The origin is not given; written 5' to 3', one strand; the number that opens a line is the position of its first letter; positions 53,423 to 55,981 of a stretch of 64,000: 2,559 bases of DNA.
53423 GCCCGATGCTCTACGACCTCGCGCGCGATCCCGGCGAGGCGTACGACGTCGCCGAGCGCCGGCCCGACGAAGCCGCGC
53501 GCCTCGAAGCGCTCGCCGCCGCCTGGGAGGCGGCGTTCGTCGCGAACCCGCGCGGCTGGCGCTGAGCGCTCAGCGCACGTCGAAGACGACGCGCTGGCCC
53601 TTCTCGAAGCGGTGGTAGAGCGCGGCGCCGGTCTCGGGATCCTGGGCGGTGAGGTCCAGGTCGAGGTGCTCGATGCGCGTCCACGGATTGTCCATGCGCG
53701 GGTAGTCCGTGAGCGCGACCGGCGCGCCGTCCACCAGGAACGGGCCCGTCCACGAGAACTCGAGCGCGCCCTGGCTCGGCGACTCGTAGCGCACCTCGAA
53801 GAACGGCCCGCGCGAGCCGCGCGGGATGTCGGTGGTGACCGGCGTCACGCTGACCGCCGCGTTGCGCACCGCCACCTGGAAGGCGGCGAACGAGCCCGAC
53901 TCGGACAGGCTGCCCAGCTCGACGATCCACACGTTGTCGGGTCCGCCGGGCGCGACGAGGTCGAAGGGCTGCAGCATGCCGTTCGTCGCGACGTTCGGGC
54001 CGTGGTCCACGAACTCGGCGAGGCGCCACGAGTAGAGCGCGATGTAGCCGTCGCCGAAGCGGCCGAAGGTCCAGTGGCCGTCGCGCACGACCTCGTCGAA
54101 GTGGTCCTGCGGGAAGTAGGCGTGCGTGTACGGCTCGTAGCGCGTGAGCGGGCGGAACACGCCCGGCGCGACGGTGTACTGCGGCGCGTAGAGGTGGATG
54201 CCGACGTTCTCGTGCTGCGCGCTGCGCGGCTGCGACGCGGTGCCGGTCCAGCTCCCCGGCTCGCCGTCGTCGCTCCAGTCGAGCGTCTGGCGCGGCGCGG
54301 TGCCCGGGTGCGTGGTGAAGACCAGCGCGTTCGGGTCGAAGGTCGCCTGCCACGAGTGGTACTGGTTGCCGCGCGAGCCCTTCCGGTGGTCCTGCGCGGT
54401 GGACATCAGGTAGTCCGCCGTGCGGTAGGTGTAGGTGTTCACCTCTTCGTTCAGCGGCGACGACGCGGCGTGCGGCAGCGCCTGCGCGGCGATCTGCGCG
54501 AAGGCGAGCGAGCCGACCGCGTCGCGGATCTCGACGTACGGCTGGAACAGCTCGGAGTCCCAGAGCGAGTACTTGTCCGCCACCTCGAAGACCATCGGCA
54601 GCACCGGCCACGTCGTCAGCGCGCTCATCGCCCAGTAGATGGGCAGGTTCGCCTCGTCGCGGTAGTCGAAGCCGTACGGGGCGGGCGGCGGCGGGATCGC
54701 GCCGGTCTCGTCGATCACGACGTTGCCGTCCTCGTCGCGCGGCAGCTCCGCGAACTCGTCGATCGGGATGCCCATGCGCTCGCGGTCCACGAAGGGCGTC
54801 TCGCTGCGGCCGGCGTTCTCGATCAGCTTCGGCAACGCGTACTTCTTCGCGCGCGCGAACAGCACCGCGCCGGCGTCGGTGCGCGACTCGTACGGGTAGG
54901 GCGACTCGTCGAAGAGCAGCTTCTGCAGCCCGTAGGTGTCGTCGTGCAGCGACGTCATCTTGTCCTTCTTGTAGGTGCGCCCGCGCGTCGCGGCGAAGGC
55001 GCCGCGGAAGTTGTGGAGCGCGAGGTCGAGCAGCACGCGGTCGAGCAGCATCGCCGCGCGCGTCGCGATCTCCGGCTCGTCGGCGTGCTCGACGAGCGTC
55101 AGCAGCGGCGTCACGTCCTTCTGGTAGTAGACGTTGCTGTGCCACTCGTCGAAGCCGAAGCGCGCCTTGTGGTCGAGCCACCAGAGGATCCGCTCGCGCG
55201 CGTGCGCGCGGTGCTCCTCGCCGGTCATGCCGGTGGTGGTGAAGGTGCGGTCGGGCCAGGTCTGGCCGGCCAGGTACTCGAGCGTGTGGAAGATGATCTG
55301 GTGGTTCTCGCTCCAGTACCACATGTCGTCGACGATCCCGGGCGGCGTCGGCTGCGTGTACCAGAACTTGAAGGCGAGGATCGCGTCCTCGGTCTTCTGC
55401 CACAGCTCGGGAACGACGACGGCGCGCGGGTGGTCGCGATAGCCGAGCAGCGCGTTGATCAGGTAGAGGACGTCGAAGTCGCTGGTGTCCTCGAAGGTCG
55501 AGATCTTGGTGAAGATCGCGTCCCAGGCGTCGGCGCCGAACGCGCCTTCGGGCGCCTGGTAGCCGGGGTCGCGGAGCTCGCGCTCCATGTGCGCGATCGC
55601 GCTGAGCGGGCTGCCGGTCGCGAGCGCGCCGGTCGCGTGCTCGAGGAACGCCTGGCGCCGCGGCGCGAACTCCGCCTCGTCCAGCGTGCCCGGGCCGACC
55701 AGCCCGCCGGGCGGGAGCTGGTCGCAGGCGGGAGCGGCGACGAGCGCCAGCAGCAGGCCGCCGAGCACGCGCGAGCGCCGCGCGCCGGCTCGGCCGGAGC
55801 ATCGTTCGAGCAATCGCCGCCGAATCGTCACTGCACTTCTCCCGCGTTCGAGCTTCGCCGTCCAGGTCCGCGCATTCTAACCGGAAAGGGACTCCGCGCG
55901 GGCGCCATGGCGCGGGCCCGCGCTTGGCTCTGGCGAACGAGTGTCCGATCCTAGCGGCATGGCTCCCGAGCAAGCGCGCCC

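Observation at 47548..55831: Cytoplasmic and lipoprotein paralogues of one unknown large protein, with the exported copy beside a lipoprotein sulfatase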

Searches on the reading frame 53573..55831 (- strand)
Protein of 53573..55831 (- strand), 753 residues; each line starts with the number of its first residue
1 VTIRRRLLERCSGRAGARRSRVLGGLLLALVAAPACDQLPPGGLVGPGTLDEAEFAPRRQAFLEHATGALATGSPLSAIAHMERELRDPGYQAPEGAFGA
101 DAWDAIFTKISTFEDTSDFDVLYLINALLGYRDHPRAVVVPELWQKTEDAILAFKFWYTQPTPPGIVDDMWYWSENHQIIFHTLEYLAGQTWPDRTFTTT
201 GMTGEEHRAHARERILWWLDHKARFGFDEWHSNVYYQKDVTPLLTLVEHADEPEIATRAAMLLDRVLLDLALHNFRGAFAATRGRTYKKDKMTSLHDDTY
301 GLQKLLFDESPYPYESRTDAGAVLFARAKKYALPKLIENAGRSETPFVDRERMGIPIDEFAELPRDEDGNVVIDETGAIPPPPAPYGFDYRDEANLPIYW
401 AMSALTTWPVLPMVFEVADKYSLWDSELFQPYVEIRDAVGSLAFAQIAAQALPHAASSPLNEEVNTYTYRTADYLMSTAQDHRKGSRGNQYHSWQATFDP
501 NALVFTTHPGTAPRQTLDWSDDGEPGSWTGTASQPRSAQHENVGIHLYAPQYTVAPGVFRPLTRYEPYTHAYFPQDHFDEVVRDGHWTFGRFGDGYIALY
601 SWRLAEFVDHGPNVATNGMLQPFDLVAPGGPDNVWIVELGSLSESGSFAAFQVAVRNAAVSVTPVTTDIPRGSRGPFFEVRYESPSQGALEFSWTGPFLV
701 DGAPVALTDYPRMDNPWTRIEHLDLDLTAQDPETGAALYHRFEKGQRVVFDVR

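Call 6: search_protein_families(library=pfam, proteins=[window:53573-55831:-], max_evalue=1)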
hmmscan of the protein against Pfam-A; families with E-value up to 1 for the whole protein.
window:53573-55831:- (753 aa): 0 families

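Call 13: search_protein_families(library=ncbifam, proteins=[window:53573-55831:-], max_evalue=1)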
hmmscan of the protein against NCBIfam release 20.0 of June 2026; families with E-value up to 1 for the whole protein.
window:53573-55831:- (753 aa): 0 families

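Call 14: search_solved_structures(query=window:53573-55831:-, max_evalue=10)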
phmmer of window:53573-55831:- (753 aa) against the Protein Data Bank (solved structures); distinct sequences matched with E-value up to 10: 4.
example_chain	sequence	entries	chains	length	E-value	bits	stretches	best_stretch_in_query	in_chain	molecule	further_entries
6aag_A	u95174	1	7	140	1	10.6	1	294-358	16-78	Transmembrane protein 184 homolog YKR051W,Autophagy-related protein 8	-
3rui_B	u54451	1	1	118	1.6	10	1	309-358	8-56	Autophagy-related protein 8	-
2kq7_A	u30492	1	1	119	1.6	10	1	309-358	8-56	Autophagy-related protein 8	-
8fbj_A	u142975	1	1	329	2.3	9.4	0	243-267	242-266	KWOCA_60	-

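Call 16: find_homologous_proteins(query=window:53573-55831:-, max_evalue=0.00001)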
Query window:53573-55831:- (753 aa): 523 proteins with E <= 0.00001 among 8000 candidates; the best 120 are listed.
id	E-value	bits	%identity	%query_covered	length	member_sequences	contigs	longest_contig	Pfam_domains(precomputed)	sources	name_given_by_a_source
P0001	0.0e+0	1759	100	99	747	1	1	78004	-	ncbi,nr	ncbi:MAG: hypothetical protein DCC71_00635 [Proteobacteria bacterium]|nr:MAG: hypothetical protein D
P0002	0.0e+0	1307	76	95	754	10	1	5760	-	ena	-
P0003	0.0e+0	1299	75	95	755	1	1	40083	-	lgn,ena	-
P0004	0.0e+0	1281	72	98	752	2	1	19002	-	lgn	-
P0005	0.0e+0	1279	74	95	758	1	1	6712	-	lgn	-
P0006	0.0e+0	1276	74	99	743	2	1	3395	-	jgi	jgi:hypothetical protein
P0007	0.0e+0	1264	74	95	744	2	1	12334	-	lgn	-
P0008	0.0e+0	1264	73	95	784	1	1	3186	-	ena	-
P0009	0.0e+0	1244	73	96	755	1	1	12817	-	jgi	jgi:hypothetical protein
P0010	0.0e+0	1237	74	95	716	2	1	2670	-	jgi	jgi:hypothetical protein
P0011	0.0e+0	1234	72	97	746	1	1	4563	-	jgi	jgi:hypothetical protein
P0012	0.0e+0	1220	70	100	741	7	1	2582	-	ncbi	-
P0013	0.0e+0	1217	70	100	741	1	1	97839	-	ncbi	-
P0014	0.0e+0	1198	69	98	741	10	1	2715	-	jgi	-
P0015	0.0e+0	1195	69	100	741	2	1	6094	-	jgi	jgi:hypothetical protein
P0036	1.4e-291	988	62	94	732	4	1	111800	-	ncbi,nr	ncbi:MAG: hypothetical protein OZ948_12160 [Deltaproteobacteria bacterium]|nr:hypothetical protein [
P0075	6.3e-226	770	50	97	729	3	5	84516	-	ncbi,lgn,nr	ncbi:hypothetical protein L6Q96_15000 [Candidatus Binatia bacterium]|nr:hypothetical protein [Candid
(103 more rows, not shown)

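Call 23: find_encoding_contigs(protein=P0036, flank=8000, max_places=2)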
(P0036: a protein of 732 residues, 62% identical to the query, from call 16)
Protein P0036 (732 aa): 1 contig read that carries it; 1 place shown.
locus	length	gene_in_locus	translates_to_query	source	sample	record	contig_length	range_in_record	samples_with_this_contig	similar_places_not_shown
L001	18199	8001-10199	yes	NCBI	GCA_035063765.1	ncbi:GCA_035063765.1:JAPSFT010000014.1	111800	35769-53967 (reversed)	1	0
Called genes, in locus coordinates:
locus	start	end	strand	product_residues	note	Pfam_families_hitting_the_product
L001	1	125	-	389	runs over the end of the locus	PF02515:CoA_transf_3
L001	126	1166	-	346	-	PF02655:ATP-grasp_3 (weak), PF07478:Dala_Dala_lig_C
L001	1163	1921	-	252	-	-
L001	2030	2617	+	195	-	PF00574:CLP_protease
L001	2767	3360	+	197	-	PF00293:NUDIX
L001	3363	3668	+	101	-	-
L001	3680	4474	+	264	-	PF03372:Exo_endo_phos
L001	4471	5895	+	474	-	PF13347:MFS_2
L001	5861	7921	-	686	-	PF13089:PP_kinase_N, PF02503:PP_kinase, PF17941:PP_kinase_C_1, PF13091:PLDc_2 (weak), PF13090:PP_kinase_C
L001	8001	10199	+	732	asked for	-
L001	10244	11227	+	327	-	PF00389:2-Hacid_dh (weak), PF02826:2-Hacid_dh_C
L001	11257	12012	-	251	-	PF02353:CMAS, PF05175:MTS (weak), PF05401:NodS (weak), PF13489:Methyltransf_23, PF13847:Methyltransf_31, PF08241:Methyltransf_11, PF08242:Methyltransf_12, PF13649:Methyltransf_25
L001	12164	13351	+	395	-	PF00535:Glycos_transf_2, PF26629:GT2_TM_C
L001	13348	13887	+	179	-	PF13489:Methyltransf_23, PF13847:Methyltransf_31 (faint), PF08241:Methyltransf_11, PF08242:Methyltransf_12, PF13649:Methyltransf_25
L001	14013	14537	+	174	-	-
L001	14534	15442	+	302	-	PF01261:AP_endonuc_2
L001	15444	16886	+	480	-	PF00724:Oxidored_FMN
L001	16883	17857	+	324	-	-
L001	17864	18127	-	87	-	-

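Call 28: find_encoding_contigs(protein=P0075, flank=8000, max_places=2)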
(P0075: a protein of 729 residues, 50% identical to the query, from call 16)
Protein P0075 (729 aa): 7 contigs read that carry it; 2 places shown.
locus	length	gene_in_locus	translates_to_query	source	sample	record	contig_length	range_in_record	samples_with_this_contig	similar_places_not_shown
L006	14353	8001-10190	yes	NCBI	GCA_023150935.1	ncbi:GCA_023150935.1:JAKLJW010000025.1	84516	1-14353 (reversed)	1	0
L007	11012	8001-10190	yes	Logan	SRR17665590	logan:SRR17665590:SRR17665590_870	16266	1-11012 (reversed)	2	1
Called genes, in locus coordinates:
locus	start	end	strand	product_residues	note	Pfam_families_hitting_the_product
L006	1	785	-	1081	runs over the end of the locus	PF13620:CarboxypepD_reg (faint)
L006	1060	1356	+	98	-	-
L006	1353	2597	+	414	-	PF08495:FIST, PF10442:FIST_C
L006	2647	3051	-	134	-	-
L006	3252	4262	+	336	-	PF00389:2-Hacid_dh, PF02826:2-Hacid_dh_C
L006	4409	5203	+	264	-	PF01261:AP_endonuc_2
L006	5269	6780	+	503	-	PF00724:Oxidored_FMN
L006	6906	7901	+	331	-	PF06187:DUF993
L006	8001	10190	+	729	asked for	-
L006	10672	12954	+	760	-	-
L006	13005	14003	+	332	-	-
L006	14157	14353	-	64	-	?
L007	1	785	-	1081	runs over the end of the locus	PF13620:CarboxypepD_reg (faint)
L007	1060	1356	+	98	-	-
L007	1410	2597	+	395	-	PF08495:FIST, PF10442:FIST_C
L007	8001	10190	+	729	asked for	-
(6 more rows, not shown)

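Call 29: predict_structure(alignment_id=A1)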
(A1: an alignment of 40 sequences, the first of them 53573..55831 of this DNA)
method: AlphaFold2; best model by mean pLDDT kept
length: 753 residues; sequences in the alignment: 40
mean_pLDDT: 90.9   pTM: 0.91
mean pLDDT of the five models: 90.9, 90.5, 90.5, 89.9, 89.2
residues with pLDDT >= 90: 594; 70-90: 103; 50-70: 28; < 50: 28
segments of 3 or more residues with pLDDT < 50: 1-19, 33-37, 524-526
pLDDT, mean of each block of 10 residues (from residue 1): 34 44 54 51 76 96 97 97 96 95 97 94 98 93 98 95 92 88 98 97 98 97 91 88 98 98 97 95 77 90 97 95 97 97 97 94 97 97 95 93 93 93 88 88 96 92 96 97 90 93 91 79 53 93 97 90 89 97 98 99 95 88 93 97 98 98 94 92 98 97 97 97 95 95 95 80
secondary structure, 60 per line:
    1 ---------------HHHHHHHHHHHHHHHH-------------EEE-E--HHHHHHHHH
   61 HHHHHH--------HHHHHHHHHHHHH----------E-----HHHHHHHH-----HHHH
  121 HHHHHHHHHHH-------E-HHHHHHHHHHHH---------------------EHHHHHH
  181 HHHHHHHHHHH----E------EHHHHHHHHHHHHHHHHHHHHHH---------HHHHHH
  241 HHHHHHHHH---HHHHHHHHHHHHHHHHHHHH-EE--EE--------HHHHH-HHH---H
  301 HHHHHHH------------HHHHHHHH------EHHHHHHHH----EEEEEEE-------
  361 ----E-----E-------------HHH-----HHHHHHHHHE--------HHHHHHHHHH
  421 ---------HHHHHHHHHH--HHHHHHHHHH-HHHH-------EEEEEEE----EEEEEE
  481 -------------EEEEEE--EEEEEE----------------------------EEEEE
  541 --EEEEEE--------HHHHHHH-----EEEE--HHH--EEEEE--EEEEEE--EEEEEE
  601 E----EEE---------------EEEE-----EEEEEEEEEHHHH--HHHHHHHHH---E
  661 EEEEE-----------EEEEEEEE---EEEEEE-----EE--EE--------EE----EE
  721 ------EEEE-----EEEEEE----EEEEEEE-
elements in order (helices of 4 or more, strands of 3 or more residues): H16-31 E45-47 H52-66 H75-87 H104-111 H117-131 H141-152 H175-191 H204-225 H235-249 H253-272 H288-292 H300-307 H320-327 H335-342 E347-353 H393-401 H411-420 H430-439 H442-451 H453-456 E464-470 E475-480 E494-499 E502-507 E536-540 E543-548 H557-563 E569-572 E580-584 E587-592 E595-601 E606-608 E624-627 E633-641 H642-645 H648-656 E660-665 E677-684 E688-693 E727-730 E736-741 E746-752

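Call 32: fold_search(model_id=the predicted structure, library=pdb)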
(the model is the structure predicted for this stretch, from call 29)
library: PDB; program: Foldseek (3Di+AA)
matches with E <= 10: 478; with E <= 0.001: 3
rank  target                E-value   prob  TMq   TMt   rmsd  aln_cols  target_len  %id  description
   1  3afl_A                4.5e-06  0.99  0.20  0.20  21.0       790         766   10  Crystal structure of exotype alginate lyase Atu3025 H531A complexed with alginate trisaccharide (released 2010-04-28)
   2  3a0o_B                9.0e-06  0.98  0.19  0.19  20.8       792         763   10  Crystal structure of alginate lyase from Agrobacterium tumefaciens C58 (released 2010-03-31)
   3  1rwa                  5.5e-04  0.75  0.21  0.21  23.6       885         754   11  Crystal structure of Arthrobacter aurescens chondroitin AC lyase (released 2004-04-13)
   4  1rw9                  1.6e-03  0.60  0.20  0.20  23.7       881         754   12  Crystal structure of the Arthrobacter aurescens chondroitin AC lyase (released 2004-04-13)
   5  8r72_A                2.0e-03  0.72  0.20  0.23  20.6       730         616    8  Polysaccharide lyase BtPL33HA (BT4410) Y291A with HA dp4 collected at 1.33 A (released 2024-12-04)
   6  5jtw_B                2.9e-02  0.66  0.19  0.22  13.8       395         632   12  Crystal structure of complement C4b re-refined using iMDFF (released 2016-08-10)
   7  7mq8_LO               3.4e-02  0.10  0.08  0.07  18.9       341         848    9  Cryo-EM structure of the human SSU processome, state pre-A1 (released 2021-09-22)
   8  2ciq                  6.4e-02  0.09  0.07  0.14  16.6       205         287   10  Structure-based functional annotation: Yeast ymr099c codes for a D- hexose-6-phosphate mutarotase. (released 2006-07-11)
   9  7by5                  1.1e-01  0.03  0.10  0.07  28.3       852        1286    8  Tetanus neurotoxin mutant-(H233A/E234Q/H237A/Y375F) (released 2021-02-17)
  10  9lb6                  1.3e-01  0.06  0.06  0.06  20.6       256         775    7  Crystal structure of trehalose 6-phosphate phosphatase Weissella ceti (released 2025-07-30)
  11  2cir                  1.3e-01  0.08  0.07  0.15  16.5       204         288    9  Structure-based functional annotation: Yeast ymr099c codes for a D- hexose-6-phosphate mutarotase. Complex with glucose- (released 2006-07-12)
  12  5jpn_B                1.5e-01  0.51  0.19  0.21  12.0       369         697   11  Structure of human complement C4 rebuilt using iMDFF (released 2016-08-10)
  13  1v7v                  1.6e-01  0.12  0.09  0.09  16.0       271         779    7  Crystal structure of Vibrio proteolyticus chitobiose phosphorylase (released 2004-06-22)
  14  3lpp_A                1.7e-01  0.09  0.07  0.07  16.6       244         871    9  Crystal complex of N-terminal sucrase-isomaltase with kotalanol (released 2010-03-31)
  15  7qbe_C                1.8e-01  0.13  0.12  0.19  15.4       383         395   11  TC:CD320 in complex with nanobody TC-Nb11 (released 2022-03-16)
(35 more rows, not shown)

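Call 34: search_solved_structures(query=A1, max_evalue=10, show_alignments=2)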
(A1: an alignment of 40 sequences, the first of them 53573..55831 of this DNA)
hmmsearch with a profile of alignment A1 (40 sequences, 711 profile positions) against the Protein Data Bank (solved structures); distinct sequences matched with E-value up to 10: 0.

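Call 48: search_protein_families(library=pfam, proteins=[L006:10672-12951:+, L006:13005-14000:+, L001:14013-14534:+, L001:16883-17854:+], max_evalue=0.1)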
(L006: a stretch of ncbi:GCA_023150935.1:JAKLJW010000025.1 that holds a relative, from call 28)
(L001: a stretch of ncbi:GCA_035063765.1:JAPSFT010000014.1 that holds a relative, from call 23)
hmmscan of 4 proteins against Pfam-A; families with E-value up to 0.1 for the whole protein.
L006:10672-12951:+ (760 aa): 2 families
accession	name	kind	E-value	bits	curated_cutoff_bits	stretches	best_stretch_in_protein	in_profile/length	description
PF13948.11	DUF4215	-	3.5e-11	43.7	27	4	277-304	20-46/47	Domain of unknown function (DUF4215)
PF00526.23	Dicty_CTDC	-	1.5e-05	25.2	27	1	430-449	1-20/24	Dictyostelium (slime mold) repeat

L006:13005-14000:+ (332 aa): 0 families

L001:14013-14534:+ (174 aa): 0 families

L001:16883-17854:+ (324 aa): 1 family
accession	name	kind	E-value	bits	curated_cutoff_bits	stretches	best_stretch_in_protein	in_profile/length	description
PF06187.17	DUF993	-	0.00083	18.9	24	1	183-289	221-330/382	Protein of unknown function (DUF993)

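Call 49: search_protein_representatives(alignment_id=A1)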
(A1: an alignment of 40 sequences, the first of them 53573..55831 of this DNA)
Query: 40 sequences, 711 profile positions. Proteins with E-value up to 0.001 (for the whole library): 4097; up to 1e-10: 2570; up to 1e-30: 1310. The best 150 are listed.
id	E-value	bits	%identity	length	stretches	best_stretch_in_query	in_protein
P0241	5.6e-265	897.5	-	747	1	26-707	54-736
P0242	3.5e-259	878.3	-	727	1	24-706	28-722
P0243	3.5e-249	845.2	-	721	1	31-707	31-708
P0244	6.7e-247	837.7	-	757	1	29-707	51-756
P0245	1.3e-245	833.4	-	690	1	21-708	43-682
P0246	2.1e-244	829.4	-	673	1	10-708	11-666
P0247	2.0e-235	799.8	-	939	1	14-708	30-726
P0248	2.1e-234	796.4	-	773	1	31-708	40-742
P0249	3.5e-234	795.6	-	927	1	26-707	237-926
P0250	8.8e-233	791.0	-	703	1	29-706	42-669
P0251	6.0e-232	788.3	-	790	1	35-708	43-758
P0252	5.5e-229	778.5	-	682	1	11-707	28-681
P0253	4.8e-225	765.4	-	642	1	32-707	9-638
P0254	8.0e-221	751.5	-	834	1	148-708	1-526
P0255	3.3e-215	732.9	-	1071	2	230-694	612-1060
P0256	9.3e-207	705.0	-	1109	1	35-705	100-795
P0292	3.5e-163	560.9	-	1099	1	34-709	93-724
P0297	6.6e-160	550.1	-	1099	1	34-708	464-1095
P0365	1.7e-129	449.6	-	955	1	77-687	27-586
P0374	4.4e-126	438.3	-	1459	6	147-402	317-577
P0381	7.1e-124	431.0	-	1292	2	138-703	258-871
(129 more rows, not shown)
